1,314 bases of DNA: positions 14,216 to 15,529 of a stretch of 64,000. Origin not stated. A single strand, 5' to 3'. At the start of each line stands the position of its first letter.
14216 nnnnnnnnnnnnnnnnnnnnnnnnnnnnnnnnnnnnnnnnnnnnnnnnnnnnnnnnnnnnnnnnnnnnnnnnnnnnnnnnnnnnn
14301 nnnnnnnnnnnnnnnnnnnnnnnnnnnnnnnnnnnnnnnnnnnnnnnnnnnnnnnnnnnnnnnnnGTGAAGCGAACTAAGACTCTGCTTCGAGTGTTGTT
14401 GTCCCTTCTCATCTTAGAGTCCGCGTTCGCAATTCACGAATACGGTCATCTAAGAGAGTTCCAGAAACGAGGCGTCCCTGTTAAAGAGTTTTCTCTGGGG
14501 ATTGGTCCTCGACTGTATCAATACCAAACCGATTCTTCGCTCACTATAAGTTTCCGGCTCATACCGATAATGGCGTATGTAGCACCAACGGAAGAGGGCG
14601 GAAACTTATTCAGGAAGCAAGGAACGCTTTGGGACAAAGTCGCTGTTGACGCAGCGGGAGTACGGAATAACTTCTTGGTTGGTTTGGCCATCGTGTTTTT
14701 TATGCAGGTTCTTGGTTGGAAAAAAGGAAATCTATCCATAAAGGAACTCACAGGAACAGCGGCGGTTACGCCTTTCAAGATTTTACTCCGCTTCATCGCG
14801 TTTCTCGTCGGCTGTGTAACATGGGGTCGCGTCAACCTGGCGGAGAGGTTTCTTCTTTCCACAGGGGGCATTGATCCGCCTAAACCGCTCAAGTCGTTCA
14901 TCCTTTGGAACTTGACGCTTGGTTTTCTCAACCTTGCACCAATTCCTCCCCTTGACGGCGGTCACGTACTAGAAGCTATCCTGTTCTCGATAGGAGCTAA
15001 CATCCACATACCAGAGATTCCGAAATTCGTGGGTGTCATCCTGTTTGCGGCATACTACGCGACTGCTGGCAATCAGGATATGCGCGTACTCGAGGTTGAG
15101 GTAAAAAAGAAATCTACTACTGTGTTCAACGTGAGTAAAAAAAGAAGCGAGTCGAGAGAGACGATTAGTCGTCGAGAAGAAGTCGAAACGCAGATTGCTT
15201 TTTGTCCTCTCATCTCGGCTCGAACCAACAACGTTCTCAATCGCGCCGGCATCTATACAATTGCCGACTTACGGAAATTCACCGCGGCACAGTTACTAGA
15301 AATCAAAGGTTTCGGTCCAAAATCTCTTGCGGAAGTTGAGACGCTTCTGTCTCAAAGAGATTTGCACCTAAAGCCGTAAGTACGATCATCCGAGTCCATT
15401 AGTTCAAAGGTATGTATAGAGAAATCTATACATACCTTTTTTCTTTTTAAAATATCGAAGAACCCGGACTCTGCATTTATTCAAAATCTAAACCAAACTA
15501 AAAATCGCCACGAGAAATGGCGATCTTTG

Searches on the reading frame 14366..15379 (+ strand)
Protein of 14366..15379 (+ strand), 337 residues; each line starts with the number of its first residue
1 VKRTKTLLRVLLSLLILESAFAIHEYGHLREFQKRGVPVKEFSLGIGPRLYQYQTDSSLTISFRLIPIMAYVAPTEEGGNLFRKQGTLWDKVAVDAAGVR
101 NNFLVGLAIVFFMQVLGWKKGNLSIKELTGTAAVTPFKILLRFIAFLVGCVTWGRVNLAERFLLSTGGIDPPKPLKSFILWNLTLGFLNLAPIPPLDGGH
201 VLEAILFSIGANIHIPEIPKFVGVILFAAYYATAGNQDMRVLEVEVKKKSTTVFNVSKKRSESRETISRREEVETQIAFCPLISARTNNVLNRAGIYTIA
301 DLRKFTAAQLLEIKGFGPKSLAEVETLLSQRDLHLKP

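Call 3: search_protein_families(library=pfam, proteins=[window:14366-15379:+], max_evalue=1)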
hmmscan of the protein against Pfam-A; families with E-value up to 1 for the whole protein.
window:14366-15379:+ (337 aa): 3 families
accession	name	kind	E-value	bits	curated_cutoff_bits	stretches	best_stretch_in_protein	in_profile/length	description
PF02163.28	Peptidase_M50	-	8e-26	91.2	27.2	1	15-218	4-206/221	Peptidase family M50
PF03118.21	RNA_pol_A_CTD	-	4.7e-11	42.7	23.8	1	283-329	20-66/67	Bacterial RNA polymerase, alpha chain C terminal domain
PF14520.12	HHH_5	-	0.0023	18.8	27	1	291-321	18-48/57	Helix-hairpin-helix domain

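Call 4: search_protein_families(library=ncbifam, proteins=[window:14366-15379:+], max_evalue=1)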
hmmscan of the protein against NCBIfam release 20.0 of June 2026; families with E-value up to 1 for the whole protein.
window:14366-15379:+ (337 aa): 13 families
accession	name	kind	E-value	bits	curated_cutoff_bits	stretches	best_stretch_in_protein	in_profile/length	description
TIGR00054.1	TIGR00054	equivalog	2.1e-15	56.5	147.55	2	7-138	3-144/421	RIP metalloprotease RseP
TIGR02027.1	rpoA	equivalog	5.7e-11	42.1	227.8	1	252-336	215-296/298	DNA-directed RNA polymerase subunit alpha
NF003519.0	PRK05182.2-5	equivalog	1e-10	41.1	277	1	258-336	238-315/320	DNA-directed RNA polymerase subunit alpha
NF003517.0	PRK05182.2-3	equivalog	1.7e-08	33.9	356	1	244-335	223-318/344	DNA-directed RNA polymerase subunit alpha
NF003516.0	PRK05182.2-2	equivalog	2e-08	33.8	353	1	261-326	231-297/315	DNA-directed RNA polymerase subunit alpha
NF003513.0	PRK05182.1-2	equivalog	3.6e-08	32.7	302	1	283-335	263-315/338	DNA-directed RNA polymerase subunit alpha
NF008046.0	PRK10779.1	equivalog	5.4e-08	32.3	477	2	17-117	15-123/450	sigma E protease regulator RseP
NF003514.0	PRK05182.1-4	equivalog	7.8e-08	31.3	434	1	283-336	256-309/338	DNA-directed RNA polymerase subunit alpha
NF005841.0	PRK07758.1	equivalog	4.8e-07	30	115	1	270-335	29-94/95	hypothetical protein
NF003515.0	PRK05182.2-1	equivalog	1.1e-06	28.2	406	1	283-336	258-311/314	DNA-directed RNA polymerase subunit alpha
NF003518.0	PRK05182.2-4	equivalog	1.6e-06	27.6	523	1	283-336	256-309/312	DNA-directed RNA polymerase subunit alpha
NF011498.0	PRK14906.1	equivalog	0.002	15.5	1437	1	283-334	1320-1371/1459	DNA-directed RNA polymerase subunit beta'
NF033442.0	BREX_PglW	equivalog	0.018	12.7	990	1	257-329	780-851/1391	BREX system serine/threonine kinase PglW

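Call 7: find_homologous_proteins(query=window:14366-15379:+, max_evalue=0.001)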
Query window:14366-15379:+ (337 aa): 104 proteins with E <= 0.001 among 6948 candidates.
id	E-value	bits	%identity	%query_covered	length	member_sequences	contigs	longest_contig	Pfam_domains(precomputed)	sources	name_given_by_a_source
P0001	9.4e-213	723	100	97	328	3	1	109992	PF03118.22,PF02163.29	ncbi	ncbi:MAG: site-2 protease family protein [Patescibacteria group bacterium]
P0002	5.8e-167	573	78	100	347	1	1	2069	PF03118.22,PF02163.29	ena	-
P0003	3.9e-159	547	73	100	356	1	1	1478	PF03118.22,PF02163.29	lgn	-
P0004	3.9e-158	544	77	97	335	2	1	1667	PF03118.22,PF02163.29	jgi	-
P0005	1.4e-156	539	74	100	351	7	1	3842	PF03118.22,PF02163.29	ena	-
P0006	1.9e-156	538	74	100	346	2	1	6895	PF03118.22,PF02163.29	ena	-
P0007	8.4e-153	526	74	100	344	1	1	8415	PF03118.22,PF02163.29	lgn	-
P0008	4.3e-152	524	72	100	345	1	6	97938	PF03118.22,PF02163.29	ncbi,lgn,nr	ncbi:MAG: site-2 protease family protein [Candidatus Niyogibacteria bacterium]|nr:site-2 protease fa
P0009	1.3e-151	522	71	100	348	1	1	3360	PF03118.22,PF02163.29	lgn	-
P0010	3.2e-146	505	68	95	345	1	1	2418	PF03118.22,PF02163.29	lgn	-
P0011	3.4e-146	504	69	100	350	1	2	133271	PF03118.22,PF02163.29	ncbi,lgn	-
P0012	3.3e-142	491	68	100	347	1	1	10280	PF03118.22,PF02163.29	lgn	-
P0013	1.2e-139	483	67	100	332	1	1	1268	PF03118.22,PF02163.29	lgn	-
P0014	5.5e-137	474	84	74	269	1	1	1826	PF02163.29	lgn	-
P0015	6.7e-136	471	79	81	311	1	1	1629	PF02163.29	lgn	-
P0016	1.8e-130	453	65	100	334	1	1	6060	PF02163.29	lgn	-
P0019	2.5e-117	410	59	99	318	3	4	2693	PF03118.22,PF02163.29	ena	-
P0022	4.1e-105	369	70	72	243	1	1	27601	PF02163.29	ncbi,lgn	-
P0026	4.6e-95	336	61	73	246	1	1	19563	PF02163.29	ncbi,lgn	-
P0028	1.2e-93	332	47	99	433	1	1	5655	PF14520.13,PF03118.22,PF02163.29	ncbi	-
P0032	5.3e-90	320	55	80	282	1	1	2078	PF03118.22,PF02163.29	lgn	-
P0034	3.9e-87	310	53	78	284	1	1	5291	PF02163.29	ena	-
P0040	3.5e-68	248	53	67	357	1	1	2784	PF02163.29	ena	-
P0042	1.7e-63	233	38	95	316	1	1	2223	PF02163.29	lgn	-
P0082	9.2e-5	40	42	15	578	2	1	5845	PF13184.13,PF26594.2,PF03118.22,PF00575.30,PF08529.17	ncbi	ncbi:MAG: transcription termination factor NusA, partial [Anaerolineae bacterium]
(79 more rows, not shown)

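Call 10: find_encoding_contigs(protein=P0008, flank=10000, max_places=3)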
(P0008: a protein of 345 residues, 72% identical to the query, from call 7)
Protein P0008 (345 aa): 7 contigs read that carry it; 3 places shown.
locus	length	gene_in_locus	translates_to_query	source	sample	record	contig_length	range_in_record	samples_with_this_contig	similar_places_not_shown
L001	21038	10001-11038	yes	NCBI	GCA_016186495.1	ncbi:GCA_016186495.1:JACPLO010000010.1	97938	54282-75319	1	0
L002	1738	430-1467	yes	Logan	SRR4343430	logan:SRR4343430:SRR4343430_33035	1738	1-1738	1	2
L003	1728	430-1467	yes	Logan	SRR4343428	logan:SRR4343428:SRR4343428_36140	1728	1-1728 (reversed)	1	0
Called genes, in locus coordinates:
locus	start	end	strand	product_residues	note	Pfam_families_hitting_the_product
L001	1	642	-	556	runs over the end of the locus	PF05157:MshEN (weak), PF00437:T2SSE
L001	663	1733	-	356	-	-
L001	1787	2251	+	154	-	PF02367:TsaE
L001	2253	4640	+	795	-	PF02739:5_3_exonuc_N, PF01367:5_3_exonuc, PF00476:DNA_pol_A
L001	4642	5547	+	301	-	PF21694:DNA_pol3_delta_C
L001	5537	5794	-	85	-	PF01649:Ribosomal_S20p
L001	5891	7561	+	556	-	PF01676:Metalloenzyme, PF06415:iPGM_N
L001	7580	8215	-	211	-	PF00574:CLP_protease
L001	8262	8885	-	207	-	PF02163:Peptidase_M50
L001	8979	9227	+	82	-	-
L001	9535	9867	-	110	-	PF13518:HTH_28 (weak), PF13565:HTH_32 (weak)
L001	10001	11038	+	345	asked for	PF02163:Peptidase_M50, PF03118:RNA_pol_A_CTD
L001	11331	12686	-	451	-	PF01212:Beta_elim_lyase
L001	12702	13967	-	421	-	PF00814:TsaD, PF22521:HypF_C_2 (weak)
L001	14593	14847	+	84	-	-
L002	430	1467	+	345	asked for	PF02163:Peptidase_M50, PF03118:RNA_pol_A_CTD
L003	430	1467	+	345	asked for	PF02163:Peptidase_M50, PF03118:RNA_pol_A_CTD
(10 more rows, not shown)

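Call 14: search_protein_families(library=pfam, proteins=[P0040, P0028, P0042, P0034, P0016], max_evalue=1)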
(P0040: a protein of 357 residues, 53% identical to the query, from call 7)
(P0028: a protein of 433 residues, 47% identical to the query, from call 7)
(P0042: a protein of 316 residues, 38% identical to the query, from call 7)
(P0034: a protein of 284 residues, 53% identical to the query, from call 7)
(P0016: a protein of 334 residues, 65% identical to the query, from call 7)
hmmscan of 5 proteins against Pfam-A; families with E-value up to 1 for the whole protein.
P0040 (357 aa): 1 family
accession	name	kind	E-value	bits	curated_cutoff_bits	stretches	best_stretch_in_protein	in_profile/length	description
PF02163.28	Peptidase_M50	-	4.4e-23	82.2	27.2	1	11-208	3-200/221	Peptidase family M50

P0028 (433 aa): 8 families
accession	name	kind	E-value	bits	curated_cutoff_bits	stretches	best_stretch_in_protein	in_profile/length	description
PF02163.28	Peptidase_M50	-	3e-25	89.3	27.2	1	11-208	3-200/221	Peptidase family M50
PF03118.21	RNA_pol_A_CTD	-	1.9e-18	66.4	23.8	2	376-421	21-66/67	Bacterial RNA polymerase, alpha chain C terminal domain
PF14520.12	HHH_5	-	1.8e-08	35.1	27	2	378-414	14-49/57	Helix-hairpin-helix domain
PF21704.3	POLH-Rev1_HhH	-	0.00025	21.6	27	0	276-293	22-39/56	DNApol eta/Rev1, HhH motif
PF12826.13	HHH_2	-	0.0012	19.5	27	1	389-423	24-58/64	Helix-hairpin-helix motif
PF21999.2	IMS_HHH_1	-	0.012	16.5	27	0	382-411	13-40/53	DNA polymerase-iota, thumb domain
PF00570.28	HRDC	-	0.056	13.9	23.8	0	382-414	26-58/68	HRDC domain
PF12836.13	HHH_3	-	0.091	13.3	27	0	399-420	43-64/65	Helix-hairpin-helix motif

P0042 (316 aa): 2 families
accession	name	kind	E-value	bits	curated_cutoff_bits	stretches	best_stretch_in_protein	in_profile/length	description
PF02163.28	Peptidase_M50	-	8.4e-23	81.3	27.2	1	8-209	3-204/221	Peptidase family M50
PF03118.21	RNA_pol_A_CTD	-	0.00092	19.3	23.8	1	263-309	19-65/67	Bacterial RNA polymerase, alpha chain C terminal domain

P0034 (284 aa): 1 family
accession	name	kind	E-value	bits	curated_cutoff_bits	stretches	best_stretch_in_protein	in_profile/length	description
PF02163.28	Peptidase_M50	-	2.3e-23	83.2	27.2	1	19-206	8-195/221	Peptidase family M50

P0016 (334 aa): 2 families
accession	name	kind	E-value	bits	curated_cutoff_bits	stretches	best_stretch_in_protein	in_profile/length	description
PF02163.28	Peptidase_M50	-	2.6e-22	79.7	27.2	1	15-212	4-201/221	Peptidase family M50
PF03118.21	RNA_pol_A_CTD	-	0.00011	22.3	23.8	1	258-303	20-66/67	Bacterial RNA polymerase, alpha chain C terminal domain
